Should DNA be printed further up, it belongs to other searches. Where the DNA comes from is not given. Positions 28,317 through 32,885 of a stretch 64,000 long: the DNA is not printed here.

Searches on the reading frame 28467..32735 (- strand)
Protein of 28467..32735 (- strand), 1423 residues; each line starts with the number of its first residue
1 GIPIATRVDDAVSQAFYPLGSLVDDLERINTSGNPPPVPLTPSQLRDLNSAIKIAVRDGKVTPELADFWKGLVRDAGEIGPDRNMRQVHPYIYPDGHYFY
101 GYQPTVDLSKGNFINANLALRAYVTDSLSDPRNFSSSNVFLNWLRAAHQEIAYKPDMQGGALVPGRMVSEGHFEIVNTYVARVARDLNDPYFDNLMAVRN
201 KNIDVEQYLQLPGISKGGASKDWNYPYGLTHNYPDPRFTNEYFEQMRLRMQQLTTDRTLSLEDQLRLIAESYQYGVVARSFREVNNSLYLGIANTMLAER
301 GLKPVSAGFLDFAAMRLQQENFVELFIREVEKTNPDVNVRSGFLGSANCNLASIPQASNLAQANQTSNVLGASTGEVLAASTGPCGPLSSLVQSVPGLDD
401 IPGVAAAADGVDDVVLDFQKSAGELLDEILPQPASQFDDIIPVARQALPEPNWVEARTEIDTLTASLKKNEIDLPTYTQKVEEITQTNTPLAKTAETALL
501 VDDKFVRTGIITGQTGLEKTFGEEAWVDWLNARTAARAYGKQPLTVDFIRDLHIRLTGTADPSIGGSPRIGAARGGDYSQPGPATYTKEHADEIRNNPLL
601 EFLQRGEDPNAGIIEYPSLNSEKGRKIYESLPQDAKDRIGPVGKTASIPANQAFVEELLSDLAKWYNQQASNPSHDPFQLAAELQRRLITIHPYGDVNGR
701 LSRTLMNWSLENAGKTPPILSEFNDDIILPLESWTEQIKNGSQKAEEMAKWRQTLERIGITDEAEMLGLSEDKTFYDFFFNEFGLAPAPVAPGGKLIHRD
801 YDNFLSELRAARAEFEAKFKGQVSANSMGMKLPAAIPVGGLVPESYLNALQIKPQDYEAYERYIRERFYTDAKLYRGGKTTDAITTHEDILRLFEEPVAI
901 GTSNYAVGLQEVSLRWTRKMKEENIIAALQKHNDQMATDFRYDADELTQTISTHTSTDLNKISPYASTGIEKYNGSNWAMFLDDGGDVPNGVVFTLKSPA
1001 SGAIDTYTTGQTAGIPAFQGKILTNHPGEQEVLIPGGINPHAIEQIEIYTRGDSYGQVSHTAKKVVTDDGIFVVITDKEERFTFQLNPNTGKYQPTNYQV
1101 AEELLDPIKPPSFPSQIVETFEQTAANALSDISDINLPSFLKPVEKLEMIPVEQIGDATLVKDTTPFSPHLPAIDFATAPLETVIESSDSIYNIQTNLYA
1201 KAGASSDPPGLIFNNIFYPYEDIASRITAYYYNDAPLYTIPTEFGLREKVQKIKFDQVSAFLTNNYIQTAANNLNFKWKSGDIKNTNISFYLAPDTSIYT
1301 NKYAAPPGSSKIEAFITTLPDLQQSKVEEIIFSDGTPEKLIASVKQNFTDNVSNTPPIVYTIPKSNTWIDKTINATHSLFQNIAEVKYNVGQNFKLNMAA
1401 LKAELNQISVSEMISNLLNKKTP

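Call 9: search_solved_structures(query=window:28467-32735:-, max_evalue=1, show_alignments=3)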
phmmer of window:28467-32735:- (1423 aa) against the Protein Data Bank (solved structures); distinct sequences matched with E-value up to 1: 18.
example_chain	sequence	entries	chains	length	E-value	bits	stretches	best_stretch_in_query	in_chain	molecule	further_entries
3cuc_A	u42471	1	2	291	1.9e-07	32.4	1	628-716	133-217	Protein of unknown function with a Fic domain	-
5jj6_A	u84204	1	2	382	2.1e-07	32.3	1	648-720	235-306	Adenosine monophosphate-protein transferase FICD homolog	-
5jj7_A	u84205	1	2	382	2.2e-07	32.2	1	648-720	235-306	Adenosine monophosphate-protein transferase FICD homolog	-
9yz5_A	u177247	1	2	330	2.8e-06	28.6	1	647-719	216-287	Protein adenylyltransferase FICD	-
6i7j_A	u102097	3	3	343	3e-06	28.5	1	647-719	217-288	Adenosine monophosphate-protein transferase FICD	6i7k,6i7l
6i7h_A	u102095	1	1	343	3e-06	28.5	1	647-719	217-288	Adenosine monophosphate-protein transferase FICD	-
6i7i_A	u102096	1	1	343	3e-06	28.5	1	647-719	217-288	Adenosine monophosphate-protein transferase FICD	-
6i7g_A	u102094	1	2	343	3e-06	28.5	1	647-719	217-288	Adenosine monophosphate-protein transferase FICD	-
4u04_A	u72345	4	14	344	3e-06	28.5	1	647-719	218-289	Adenosine monophosphate-protein transferase FICD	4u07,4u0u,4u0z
4u0s_A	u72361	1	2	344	3e-06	28.5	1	647-719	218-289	Adenosine monophosphate-protein transferase FICD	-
6zmd_B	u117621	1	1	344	5.2e-06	27.7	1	647-719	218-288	Protein adenylyltransferase FICD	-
7b7z_A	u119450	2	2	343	7.2e-05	23.9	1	647-719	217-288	Protein adenylyltransferase FICD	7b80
6siu_A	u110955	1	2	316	0.00044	21.3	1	665-763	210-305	Protein adenylyltransferase and cysteine protease IbpA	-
3n3u_A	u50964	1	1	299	0.00051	21.1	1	665-737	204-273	Adenosine monophosphate-protein transferase ibpA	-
4itr_A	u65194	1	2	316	0.0077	17.2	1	665-763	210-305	Adenosine monophosphate-protein transferase and cysteine protease IbpA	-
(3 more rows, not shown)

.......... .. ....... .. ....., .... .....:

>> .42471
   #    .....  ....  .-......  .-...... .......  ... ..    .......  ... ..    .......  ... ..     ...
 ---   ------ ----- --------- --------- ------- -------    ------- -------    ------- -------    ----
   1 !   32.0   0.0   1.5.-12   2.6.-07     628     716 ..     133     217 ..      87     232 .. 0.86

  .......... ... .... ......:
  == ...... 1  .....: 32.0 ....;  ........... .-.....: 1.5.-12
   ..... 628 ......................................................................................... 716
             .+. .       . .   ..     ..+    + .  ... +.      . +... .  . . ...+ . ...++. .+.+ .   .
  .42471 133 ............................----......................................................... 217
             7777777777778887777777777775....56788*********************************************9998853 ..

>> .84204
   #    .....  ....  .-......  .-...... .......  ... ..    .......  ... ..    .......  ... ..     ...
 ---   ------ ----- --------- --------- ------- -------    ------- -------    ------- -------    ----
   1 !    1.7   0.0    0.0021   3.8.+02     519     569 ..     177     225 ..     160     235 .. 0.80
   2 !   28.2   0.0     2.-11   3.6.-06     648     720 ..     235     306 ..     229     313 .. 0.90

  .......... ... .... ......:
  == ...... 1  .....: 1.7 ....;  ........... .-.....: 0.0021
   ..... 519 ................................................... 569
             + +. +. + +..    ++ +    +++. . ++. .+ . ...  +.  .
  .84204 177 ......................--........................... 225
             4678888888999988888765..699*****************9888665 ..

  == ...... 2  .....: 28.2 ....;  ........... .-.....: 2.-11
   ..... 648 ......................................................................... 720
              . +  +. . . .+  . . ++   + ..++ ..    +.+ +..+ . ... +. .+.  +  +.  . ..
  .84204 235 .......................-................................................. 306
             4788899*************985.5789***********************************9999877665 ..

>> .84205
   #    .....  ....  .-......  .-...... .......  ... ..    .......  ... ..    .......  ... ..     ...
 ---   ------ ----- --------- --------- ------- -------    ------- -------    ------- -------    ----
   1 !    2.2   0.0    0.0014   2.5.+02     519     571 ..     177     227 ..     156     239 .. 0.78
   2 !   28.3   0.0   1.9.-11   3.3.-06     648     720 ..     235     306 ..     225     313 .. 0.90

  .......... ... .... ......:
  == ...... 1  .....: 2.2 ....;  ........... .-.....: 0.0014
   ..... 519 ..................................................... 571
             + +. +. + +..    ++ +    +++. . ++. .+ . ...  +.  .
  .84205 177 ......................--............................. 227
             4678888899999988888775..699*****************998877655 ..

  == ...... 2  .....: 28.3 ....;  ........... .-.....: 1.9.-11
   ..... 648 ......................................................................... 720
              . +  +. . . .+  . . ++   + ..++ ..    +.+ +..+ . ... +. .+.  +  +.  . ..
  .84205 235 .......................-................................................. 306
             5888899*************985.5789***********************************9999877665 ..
